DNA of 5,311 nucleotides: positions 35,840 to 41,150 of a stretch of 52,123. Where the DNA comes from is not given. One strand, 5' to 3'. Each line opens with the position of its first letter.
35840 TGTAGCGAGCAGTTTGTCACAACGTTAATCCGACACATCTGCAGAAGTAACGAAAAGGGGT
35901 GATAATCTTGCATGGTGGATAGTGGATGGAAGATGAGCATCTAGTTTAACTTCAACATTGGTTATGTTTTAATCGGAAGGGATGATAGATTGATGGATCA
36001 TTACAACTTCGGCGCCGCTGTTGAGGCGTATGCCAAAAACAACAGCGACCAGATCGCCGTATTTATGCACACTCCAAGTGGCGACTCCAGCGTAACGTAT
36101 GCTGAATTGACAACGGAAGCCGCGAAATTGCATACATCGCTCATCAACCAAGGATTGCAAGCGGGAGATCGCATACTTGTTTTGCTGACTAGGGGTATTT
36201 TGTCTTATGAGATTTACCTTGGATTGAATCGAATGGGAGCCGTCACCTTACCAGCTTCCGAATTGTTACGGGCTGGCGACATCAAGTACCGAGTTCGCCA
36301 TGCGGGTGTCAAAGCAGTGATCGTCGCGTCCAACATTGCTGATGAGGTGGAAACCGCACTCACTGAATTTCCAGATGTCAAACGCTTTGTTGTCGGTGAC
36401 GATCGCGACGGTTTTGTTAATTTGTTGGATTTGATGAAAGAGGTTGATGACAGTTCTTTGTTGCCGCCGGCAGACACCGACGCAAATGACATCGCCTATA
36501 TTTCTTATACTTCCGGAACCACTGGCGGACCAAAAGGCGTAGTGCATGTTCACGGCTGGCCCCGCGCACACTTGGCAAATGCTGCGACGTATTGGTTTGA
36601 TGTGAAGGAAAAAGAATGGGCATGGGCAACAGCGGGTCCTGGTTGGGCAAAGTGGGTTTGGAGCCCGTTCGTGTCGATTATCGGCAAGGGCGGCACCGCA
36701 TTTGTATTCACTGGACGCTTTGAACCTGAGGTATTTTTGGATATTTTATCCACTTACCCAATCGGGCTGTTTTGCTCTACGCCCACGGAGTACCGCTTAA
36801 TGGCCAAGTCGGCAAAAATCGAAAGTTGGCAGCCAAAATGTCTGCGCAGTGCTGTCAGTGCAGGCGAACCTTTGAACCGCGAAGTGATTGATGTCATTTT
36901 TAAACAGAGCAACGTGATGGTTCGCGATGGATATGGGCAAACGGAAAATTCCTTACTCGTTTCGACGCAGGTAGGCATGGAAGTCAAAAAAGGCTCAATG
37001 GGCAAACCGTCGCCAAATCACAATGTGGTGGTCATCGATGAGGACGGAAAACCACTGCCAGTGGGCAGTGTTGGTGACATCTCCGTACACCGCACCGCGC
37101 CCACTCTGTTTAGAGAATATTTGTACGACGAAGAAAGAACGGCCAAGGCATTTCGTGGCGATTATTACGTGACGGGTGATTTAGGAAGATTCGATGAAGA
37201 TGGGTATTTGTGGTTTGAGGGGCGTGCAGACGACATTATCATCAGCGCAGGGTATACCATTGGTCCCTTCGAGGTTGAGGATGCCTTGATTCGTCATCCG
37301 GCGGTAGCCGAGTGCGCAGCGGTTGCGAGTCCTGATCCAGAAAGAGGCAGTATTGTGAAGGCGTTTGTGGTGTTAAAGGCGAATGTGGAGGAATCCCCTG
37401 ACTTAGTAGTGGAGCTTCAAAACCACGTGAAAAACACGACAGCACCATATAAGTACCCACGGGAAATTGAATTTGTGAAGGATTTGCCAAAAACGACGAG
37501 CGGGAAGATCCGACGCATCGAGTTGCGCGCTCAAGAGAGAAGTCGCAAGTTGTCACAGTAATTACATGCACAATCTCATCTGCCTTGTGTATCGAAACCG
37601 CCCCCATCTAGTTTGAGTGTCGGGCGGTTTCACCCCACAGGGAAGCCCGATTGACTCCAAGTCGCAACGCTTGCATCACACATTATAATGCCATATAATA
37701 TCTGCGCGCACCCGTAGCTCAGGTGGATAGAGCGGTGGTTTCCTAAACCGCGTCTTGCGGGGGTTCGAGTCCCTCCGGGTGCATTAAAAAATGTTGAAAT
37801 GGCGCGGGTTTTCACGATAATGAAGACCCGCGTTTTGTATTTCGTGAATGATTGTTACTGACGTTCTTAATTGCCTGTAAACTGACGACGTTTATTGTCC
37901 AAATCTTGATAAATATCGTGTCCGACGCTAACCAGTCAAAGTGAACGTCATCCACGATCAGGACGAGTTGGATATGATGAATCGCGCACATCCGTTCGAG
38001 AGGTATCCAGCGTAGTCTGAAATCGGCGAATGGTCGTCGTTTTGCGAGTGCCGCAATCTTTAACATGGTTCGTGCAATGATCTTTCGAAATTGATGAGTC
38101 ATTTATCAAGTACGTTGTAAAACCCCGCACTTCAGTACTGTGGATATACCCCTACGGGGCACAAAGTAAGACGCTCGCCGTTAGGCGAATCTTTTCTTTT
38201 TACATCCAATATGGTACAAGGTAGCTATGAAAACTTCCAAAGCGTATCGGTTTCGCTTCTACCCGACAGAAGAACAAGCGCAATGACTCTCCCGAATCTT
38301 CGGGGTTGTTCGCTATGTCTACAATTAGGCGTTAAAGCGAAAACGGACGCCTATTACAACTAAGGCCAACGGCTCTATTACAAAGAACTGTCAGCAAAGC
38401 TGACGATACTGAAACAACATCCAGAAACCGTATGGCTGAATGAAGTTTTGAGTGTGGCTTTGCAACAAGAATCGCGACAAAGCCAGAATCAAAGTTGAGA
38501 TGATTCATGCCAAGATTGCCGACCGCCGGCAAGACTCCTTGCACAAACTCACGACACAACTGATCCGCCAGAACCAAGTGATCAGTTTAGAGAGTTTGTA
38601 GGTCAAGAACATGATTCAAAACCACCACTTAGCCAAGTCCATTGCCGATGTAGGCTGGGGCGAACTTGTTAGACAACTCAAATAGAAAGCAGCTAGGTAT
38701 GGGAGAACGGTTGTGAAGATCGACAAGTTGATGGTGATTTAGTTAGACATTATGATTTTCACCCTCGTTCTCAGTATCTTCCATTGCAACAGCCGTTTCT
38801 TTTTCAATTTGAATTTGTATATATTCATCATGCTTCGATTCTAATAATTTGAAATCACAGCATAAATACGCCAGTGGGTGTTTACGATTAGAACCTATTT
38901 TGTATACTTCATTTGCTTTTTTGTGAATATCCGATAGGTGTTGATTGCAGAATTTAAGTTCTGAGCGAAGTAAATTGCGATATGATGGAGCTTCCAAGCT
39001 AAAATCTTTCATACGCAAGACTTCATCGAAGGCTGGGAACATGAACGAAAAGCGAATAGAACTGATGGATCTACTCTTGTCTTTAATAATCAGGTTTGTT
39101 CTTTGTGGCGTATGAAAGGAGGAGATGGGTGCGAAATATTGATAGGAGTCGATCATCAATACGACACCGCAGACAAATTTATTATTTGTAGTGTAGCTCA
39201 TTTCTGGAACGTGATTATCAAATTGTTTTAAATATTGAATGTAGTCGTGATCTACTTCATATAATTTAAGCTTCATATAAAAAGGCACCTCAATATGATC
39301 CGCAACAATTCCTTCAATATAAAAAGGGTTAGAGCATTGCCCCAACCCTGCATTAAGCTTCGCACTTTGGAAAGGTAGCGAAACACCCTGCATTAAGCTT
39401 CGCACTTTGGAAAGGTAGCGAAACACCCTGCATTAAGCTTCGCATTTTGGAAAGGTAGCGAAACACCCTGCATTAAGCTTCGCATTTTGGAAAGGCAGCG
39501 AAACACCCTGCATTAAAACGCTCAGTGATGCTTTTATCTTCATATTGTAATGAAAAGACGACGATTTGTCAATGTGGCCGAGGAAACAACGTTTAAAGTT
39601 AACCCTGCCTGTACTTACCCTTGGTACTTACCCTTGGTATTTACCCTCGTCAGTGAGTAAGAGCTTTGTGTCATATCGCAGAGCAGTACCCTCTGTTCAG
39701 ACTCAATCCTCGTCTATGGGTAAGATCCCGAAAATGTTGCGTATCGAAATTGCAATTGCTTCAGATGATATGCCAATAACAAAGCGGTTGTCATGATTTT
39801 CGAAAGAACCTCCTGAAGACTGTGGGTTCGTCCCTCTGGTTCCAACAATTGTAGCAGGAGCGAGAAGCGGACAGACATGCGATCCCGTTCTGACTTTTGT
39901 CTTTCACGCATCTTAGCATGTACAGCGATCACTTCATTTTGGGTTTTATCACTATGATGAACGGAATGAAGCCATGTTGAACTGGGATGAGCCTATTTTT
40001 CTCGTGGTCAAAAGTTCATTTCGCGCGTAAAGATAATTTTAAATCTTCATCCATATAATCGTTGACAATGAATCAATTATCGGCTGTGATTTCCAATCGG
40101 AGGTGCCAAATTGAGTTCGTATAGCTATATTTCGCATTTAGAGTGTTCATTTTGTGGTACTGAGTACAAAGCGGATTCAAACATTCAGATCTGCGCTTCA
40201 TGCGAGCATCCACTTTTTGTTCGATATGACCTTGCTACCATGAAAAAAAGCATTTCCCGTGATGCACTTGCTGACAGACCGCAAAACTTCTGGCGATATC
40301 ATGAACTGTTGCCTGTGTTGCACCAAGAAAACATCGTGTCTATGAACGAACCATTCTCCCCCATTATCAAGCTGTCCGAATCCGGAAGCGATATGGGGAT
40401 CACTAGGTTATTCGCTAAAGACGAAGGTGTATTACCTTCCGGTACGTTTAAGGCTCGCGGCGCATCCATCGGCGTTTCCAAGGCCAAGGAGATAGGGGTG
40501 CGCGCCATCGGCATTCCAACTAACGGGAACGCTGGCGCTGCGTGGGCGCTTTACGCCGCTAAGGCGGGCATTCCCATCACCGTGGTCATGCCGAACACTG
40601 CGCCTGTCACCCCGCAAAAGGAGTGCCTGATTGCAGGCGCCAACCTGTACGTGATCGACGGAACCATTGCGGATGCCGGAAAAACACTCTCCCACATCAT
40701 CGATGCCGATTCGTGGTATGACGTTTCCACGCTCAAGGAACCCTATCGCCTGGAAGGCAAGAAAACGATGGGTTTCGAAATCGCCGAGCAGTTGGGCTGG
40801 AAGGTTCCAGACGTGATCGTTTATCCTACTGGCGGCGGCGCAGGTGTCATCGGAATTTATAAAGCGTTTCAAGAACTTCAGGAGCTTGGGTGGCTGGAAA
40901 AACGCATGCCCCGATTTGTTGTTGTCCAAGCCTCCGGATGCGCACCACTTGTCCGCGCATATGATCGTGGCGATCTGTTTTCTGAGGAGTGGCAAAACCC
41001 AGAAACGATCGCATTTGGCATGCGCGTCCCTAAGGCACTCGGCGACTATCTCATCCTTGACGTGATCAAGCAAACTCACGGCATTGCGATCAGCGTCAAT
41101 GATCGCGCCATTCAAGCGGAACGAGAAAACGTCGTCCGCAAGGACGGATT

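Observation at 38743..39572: Intact type III toxin-antitoxin (abortive-infection type) locus: promoter, 4.3 x 40-nt ToxI-like repeats, terminator, ToxN/AbiQ-family toxin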

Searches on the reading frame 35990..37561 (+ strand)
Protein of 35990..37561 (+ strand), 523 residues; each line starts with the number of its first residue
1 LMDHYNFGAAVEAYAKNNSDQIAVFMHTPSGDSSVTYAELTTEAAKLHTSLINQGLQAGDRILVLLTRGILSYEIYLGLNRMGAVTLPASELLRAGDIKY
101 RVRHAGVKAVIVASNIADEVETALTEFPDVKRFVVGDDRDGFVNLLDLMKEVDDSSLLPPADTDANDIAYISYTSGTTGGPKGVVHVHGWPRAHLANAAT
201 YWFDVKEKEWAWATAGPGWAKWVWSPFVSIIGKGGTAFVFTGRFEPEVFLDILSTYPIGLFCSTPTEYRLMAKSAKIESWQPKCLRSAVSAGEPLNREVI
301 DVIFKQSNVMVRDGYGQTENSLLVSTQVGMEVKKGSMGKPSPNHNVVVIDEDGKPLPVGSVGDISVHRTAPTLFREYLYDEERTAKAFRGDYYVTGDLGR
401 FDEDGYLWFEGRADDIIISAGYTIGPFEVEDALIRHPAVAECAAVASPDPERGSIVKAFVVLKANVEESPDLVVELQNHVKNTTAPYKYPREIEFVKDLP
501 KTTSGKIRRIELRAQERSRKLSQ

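Call 49: search_protein_families(library=pfam, proteins=[window:35990-37561:+], max_evalue=0.01)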
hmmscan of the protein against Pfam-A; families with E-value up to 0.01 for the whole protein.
window:35990-37561:+ (523 aa): 2 families
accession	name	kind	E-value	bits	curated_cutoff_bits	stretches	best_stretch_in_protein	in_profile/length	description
PF00501.34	AMP-binding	-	7.6e-58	196.6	29.9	1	12-378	2-384/384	AMP-binding enzyme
PF13193.12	AMP-binding_C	-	6.6e-26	91.5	24.5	1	428-506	1-76/76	AMP-binding enzyme C-terminal domain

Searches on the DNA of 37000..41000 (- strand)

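Call 7: search_rna_families(source=window, start=37000, end=41000, threshold=evalue, max_evalue=10, show_alignments=5)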
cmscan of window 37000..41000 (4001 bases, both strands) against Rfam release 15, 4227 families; matches with E-value up to 10: 4.
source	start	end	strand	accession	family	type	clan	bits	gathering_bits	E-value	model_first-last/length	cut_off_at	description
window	37708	37783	+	RF00005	tRNA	Gene; tRNA;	CL00001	54.5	29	3.7e-10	1-71/71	no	tRNA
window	37708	37784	-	RF04354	Plastid-ycf2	Cis-reg;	-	21.1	65.7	0.59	1-75/75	no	Plastid-ycf2 5UTR RNA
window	38833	38970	+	RF01291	SNORD97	Gene; snRNA; snoRNA; CD-box;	-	19.7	45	5.1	1-142/142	no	Small nucleolar RNA SNORD97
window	37547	37630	+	RF02677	NsiR4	Gene; sRNA;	-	17.7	40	1.6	1-65/65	no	Nitrogen stress-induced RNA 4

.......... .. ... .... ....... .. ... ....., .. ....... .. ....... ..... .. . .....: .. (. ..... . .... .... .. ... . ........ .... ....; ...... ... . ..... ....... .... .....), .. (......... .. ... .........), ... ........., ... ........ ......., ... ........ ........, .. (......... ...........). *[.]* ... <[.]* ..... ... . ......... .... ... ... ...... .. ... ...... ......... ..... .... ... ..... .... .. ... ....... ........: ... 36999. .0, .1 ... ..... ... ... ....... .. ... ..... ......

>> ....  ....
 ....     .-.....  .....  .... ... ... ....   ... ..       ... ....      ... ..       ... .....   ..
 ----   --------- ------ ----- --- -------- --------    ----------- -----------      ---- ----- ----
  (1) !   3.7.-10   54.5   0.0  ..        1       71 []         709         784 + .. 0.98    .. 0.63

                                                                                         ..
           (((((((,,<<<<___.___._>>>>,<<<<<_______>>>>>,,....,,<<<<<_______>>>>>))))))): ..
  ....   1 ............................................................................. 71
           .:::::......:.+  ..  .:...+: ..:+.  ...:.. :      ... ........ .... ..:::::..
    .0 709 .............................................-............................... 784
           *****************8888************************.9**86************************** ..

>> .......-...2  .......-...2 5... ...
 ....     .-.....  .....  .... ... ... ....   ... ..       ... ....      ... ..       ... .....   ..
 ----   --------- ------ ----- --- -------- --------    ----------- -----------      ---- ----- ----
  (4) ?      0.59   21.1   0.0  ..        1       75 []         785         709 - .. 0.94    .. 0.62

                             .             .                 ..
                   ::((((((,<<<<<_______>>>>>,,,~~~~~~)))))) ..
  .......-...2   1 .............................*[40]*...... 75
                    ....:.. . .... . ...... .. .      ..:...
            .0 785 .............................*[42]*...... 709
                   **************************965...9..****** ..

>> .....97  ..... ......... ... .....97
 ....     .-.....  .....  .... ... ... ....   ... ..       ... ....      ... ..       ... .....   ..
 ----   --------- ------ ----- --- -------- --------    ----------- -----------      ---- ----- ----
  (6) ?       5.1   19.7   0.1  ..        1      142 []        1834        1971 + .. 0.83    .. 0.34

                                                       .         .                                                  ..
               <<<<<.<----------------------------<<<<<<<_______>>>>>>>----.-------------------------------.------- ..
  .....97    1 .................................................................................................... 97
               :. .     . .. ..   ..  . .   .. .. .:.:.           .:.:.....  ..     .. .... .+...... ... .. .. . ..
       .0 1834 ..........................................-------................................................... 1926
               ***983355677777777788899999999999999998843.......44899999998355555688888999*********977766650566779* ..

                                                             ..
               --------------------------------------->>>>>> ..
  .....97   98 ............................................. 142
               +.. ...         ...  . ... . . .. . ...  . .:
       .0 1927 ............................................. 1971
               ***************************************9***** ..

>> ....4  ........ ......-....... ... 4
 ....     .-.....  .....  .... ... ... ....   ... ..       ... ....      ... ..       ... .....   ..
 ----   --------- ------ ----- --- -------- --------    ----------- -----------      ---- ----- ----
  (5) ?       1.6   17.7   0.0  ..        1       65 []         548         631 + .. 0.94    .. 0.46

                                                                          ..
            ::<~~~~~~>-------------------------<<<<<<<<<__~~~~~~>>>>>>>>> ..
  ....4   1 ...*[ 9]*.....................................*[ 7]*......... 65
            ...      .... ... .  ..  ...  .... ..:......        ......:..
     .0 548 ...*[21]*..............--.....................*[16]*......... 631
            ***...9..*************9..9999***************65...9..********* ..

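Call 68: build_rna_model(alignment_id=A4, structure=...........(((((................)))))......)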
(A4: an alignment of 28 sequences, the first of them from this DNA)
Model R1 built from alignment A4 (28 sequences, 43 columns); structure: as given.
model positions 40; base pairs 5; branch points 0; effective number of sequences 28; information 1.358 bits per position. Calibrated on 0.2 Mb of random sequence (short: E-values are rough).
structure used (alignment columns):
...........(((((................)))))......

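Call 70: search_with_rna_model(model_id=R1, sources=[L018, window], max_evalue=10, show_alignments=0)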
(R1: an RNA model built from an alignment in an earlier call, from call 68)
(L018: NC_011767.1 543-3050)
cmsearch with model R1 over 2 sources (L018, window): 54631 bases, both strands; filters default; matches with E-value up to 10: 11.
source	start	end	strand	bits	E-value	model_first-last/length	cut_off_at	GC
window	39354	39393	-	57.9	2e-16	1-40/40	no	0.47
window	39394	39433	-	57.9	2e-16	1-40/40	no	0.47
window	39434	39473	-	57.4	2.9e-16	1-40/40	no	0.45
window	39474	39513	-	56.4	6.1e-16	1-40/40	no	0.47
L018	1305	1337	+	10.5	0.19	1-40/40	no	0.39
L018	1233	1265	+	10.5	0.19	1-40/40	no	0.39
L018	1269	1301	+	10.5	0.19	1-40/40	no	0.39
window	15389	15418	-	7.7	1.4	1-40/40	no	0.47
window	9756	9764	+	7.6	1.5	1-40/40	no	0.56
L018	1174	1188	+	7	2.3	15-32/40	no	0.47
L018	1341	1354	+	5.6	6.7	1-40/40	no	0.29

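Call 71: search_with_rna_model(model_id=R1, source=L018, max_evalue=10, filters=off, show_alignments=2)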
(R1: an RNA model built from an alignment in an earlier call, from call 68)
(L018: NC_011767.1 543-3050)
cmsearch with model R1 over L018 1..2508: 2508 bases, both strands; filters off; matches with E-value up to 10: 21.
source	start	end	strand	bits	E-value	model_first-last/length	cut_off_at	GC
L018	1233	1265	+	10.5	0.0086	1-40/40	no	0.39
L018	1269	1301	+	10.5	0.0086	1-40/40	no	0.39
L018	1305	1337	+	10.5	0.0086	1-40/40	no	0.39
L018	1341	1378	+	9.5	0.017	1-40/40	no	0.24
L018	1174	1188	+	7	0.11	15-32/40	no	0.47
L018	1210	1224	+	7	0.11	15-32/40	no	0.47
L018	1845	1853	+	4.4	0.69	1-40/40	no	0.44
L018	977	983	+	4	0.93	1-40/40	no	0.57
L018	1622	1662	-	2.3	3.4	1-40/40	no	0.49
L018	996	1042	-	2.2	3.5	1-40/40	no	0.47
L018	2364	2376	+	2.1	3.8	17-30/40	no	0.23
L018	152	175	+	2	4.2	12-35/40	no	0.58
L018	418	432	-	1.7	5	14-33/40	no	0.73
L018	388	405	+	1.4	6.4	12-40/40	no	0.5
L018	495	514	+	1.4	6.5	1-40/40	no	0.5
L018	828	836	+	1.4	6.6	1-40/40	no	0.33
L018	450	455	+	1.3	6.8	1-40/40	no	0.33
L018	2127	2132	-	1.3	6.8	1-40/40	no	0.33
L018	2398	2403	-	1.3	6.8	1-40/40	no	0.33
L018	1153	1171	-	0.9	9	15-32/40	no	0.26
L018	765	776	+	0.8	9.6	20-30/40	no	0.33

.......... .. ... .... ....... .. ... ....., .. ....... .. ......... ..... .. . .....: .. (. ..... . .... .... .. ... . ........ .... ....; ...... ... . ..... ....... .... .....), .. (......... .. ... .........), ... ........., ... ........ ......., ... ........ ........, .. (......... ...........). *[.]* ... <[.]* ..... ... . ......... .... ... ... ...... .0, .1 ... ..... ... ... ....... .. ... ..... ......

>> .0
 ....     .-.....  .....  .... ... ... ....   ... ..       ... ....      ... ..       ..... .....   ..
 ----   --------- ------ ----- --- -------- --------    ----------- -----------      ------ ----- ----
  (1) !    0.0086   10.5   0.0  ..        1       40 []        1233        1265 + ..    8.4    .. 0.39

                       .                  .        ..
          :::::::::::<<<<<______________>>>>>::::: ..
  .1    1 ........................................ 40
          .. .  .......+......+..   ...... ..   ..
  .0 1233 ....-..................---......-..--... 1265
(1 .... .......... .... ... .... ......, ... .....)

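Call 74: search_dna_similar(query=window:37784-40110:+, collection=plasmids, mode=distant, max_rows=8)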
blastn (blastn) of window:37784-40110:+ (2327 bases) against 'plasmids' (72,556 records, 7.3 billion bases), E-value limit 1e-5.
Records with a match: 10; places in all: 13; records where one place covers at least 80% of the query: 0.
Best place of each record, by identity: 60-80% 10.
By first word of the organism name: Shewanella 5; Pseudomonas 2; Alicyclobacillus 1; Methylophaga 1; Gloeobacter 1.
By predicted mobility (MOB-suite, as given by PLSDB): conjugative 5; non-mobilizable 4; mobilizable 1.
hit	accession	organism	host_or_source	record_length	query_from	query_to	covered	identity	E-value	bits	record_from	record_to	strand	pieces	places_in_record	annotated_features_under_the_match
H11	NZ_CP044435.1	Alicyclobacillus sp. TC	cell culture,acidic hot spring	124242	384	946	23%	72.1%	1e-41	276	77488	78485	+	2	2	tnpB: IS200/IS605 family element RNA-guided endonuclease TnpB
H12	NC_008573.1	Shewanella sp. ANA-3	-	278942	694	945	11%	71.4%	4e-23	119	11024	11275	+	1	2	RNA-guided endonuclease TnpB family protein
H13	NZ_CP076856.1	Shewanella decolorationis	sludge,sludge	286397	694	945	11%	71.4%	4e-23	119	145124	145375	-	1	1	none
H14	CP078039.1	Shewanella putrefaciens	Whole Organism,sink handle in ICU Room ...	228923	694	945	11%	71.4%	4e-23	119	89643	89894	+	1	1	none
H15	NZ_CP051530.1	Shewanella baltica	fish gut,Atlantic Mackerel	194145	694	945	11%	71.4%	4e-23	119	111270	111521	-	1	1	RNA-guided endonuclease TnpB family protein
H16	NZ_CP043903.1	Shewanella sp. LC6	-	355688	694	945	11%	71.4%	4e-23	119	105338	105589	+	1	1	RNA-guided endonuclease TnpB family protein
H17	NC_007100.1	Pseudomonas aeruginosa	Homo sapiens,urine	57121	687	880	8%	68.4%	7e-7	65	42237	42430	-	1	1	RNA-guided endonuclease TnpB family protein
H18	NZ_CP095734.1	Methylophaga pinxianii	pure culture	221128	721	895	8%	70.1%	2e-7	67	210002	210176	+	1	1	transposase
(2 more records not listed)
